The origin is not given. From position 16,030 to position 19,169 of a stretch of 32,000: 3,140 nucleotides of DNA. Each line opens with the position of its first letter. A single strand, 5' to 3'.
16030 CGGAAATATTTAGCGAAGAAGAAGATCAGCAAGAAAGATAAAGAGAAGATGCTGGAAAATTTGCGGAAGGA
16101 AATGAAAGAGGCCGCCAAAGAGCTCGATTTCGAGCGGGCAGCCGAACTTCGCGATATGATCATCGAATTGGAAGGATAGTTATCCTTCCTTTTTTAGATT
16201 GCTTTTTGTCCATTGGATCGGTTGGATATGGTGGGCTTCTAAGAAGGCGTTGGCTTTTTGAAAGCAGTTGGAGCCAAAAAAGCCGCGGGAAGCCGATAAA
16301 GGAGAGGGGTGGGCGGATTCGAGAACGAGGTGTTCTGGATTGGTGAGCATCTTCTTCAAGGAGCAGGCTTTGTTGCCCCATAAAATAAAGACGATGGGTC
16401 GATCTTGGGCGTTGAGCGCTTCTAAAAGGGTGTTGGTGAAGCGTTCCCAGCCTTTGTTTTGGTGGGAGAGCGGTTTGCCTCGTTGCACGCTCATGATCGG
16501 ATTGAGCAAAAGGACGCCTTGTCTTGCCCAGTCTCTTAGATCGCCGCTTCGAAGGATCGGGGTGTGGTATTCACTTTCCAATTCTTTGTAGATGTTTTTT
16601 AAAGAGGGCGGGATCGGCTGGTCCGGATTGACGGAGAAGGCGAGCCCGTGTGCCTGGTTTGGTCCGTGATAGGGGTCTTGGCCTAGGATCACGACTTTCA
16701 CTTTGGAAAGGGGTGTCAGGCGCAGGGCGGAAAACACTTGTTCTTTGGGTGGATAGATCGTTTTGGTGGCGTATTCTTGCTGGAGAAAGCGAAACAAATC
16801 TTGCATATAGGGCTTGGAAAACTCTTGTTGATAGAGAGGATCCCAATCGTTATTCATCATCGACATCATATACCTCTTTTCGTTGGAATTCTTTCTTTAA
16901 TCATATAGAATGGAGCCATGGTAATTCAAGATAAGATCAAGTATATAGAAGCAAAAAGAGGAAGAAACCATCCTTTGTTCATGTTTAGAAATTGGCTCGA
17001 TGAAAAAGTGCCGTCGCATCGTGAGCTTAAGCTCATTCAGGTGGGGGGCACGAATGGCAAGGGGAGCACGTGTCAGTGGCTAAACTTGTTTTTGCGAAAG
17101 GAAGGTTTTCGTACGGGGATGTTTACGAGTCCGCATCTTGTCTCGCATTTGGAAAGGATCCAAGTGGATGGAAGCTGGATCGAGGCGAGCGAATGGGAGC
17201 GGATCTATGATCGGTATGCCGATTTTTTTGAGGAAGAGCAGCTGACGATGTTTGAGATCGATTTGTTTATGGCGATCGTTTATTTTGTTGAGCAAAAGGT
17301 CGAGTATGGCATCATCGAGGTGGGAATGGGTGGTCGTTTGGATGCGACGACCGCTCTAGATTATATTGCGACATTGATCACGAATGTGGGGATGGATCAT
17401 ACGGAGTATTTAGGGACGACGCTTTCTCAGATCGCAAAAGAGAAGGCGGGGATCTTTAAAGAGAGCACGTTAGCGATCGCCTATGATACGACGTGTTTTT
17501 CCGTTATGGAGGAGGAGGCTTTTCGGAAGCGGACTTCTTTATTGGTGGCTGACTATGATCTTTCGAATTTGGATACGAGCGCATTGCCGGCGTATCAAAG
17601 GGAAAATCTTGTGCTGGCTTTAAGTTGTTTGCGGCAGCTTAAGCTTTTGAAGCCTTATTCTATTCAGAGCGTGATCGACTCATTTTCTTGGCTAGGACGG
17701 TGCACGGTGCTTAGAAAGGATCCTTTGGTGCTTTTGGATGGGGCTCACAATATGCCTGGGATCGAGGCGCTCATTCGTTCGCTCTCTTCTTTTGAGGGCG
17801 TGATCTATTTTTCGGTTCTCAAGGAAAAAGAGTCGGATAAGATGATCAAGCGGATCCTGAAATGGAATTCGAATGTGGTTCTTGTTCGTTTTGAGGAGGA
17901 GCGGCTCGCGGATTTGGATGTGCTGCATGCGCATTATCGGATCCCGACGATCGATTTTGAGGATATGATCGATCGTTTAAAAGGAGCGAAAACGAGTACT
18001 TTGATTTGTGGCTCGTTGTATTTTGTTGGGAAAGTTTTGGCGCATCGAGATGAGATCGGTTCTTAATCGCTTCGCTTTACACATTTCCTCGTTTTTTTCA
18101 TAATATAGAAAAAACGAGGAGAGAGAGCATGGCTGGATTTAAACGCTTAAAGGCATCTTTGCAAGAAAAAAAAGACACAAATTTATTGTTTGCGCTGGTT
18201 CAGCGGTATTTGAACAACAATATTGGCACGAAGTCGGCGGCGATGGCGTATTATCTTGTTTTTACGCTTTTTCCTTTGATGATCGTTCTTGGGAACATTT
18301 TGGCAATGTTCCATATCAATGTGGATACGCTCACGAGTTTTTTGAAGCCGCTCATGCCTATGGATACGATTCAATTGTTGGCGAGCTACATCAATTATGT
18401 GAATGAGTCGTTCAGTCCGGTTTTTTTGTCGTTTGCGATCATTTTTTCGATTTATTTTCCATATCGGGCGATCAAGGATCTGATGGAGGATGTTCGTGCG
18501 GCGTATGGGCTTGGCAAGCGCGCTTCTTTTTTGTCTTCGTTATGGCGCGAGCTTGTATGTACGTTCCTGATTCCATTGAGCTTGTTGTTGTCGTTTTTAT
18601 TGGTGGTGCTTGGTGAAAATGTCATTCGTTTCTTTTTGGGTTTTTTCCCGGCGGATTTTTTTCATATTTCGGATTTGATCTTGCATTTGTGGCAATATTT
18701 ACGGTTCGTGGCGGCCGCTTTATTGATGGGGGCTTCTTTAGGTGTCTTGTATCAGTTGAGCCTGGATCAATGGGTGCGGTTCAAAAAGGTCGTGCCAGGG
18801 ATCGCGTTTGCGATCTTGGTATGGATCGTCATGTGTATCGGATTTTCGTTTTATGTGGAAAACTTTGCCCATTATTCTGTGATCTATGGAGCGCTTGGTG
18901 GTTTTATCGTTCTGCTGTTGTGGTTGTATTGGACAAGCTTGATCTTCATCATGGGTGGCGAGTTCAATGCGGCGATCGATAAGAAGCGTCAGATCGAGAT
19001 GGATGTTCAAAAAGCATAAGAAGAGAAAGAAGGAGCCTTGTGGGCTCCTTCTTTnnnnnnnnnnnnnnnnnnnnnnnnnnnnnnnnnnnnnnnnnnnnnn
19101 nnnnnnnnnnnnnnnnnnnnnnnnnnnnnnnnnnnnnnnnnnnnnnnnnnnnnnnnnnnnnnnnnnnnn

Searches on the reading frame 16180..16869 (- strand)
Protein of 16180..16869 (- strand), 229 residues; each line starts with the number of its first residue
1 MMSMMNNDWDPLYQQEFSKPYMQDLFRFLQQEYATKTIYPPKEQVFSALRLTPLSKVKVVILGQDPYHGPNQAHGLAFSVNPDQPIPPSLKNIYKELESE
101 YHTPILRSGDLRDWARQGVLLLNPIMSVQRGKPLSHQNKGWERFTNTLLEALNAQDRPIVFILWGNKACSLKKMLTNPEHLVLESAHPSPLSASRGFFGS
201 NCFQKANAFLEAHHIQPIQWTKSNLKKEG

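Call 47: search_protein_families(library=pfam, proteins=[window:16180-16869:-], max_evalue=0.0001)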
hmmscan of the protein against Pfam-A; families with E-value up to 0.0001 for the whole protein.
window:16180-16869:- (229 aa): 1 family
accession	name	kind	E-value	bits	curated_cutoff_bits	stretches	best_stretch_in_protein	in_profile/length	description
PF03167.25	UDG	-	5.1e-17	62.7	24.3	1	54-210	6-140/141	Uracil DNA glycosylase superfamily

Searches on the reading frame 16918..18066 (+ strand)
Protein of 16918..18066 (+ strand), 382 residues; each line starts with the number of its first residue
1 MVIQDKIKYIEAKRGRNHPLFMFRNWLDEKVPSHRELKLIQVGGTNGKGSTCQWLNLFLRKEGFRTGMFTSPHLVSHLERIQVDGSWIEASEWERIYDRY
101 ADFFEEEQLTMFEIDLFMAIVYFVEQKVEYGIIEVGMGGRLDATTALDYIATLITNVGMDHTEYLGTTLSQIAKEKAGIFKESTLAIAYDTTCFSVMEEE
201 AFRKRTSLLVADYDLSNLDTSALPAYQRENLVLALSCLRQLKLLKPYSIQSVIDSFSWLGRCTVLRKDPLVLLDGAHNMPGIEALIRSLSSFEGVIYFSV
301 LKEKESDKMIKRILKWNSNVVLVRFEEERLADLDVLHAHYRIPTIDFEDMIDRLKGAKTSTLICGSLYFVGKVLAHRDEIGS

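Call 47: search_protein_families(library=pfam, proteins=[window:16918-18066:+], max_evalue=0.0001)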
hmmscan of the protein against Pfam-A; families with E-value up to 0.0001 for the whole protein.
window:16918-18066:+ (382 aa): 2 families
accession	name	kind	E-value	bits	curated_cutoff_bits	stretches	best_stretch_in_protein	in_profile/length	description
PF08245.18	Mur_ligase_M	-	1.3e-12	48.5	24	1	42-207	1-141/200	Mur ligase middle domain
PF02875.26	Mur_ligase_C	-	5.6e-05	24.4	28.4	1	260-358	1-116/127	Mur ligase, glutamate ligase domain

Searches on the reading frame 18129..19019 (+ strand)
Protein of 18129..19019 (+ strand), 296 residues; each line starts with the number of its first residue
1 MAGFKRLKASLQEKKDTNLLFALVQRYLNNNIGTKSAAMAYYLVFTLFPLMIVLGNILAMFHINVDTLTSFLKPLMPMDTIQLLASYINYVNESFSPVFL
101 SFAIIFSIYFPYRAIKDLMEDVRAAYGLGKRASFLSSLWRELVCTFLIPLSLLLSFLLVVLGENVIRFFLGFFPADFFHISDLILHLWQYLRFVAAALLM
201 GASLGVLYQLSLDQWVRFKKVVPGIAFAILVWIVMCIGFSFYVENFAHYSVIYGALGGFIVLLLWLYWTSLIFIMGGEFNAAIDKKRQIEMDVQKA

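Call 47: search_protein_families(library=pfam, proteins=[window:18129-19019:+], max_evalue=0.0001)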
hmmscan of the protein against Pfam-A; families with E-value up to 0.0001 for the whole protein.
window:18129-19019:+ (296 aa): 1 family
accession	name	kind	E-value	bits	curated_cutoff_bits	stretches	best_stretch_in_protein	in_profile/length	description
PF03631.20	Virul_fac_BrkB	-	9.1e-49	166.9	33.7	1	30-286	3-258/259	Virulence factor BrkB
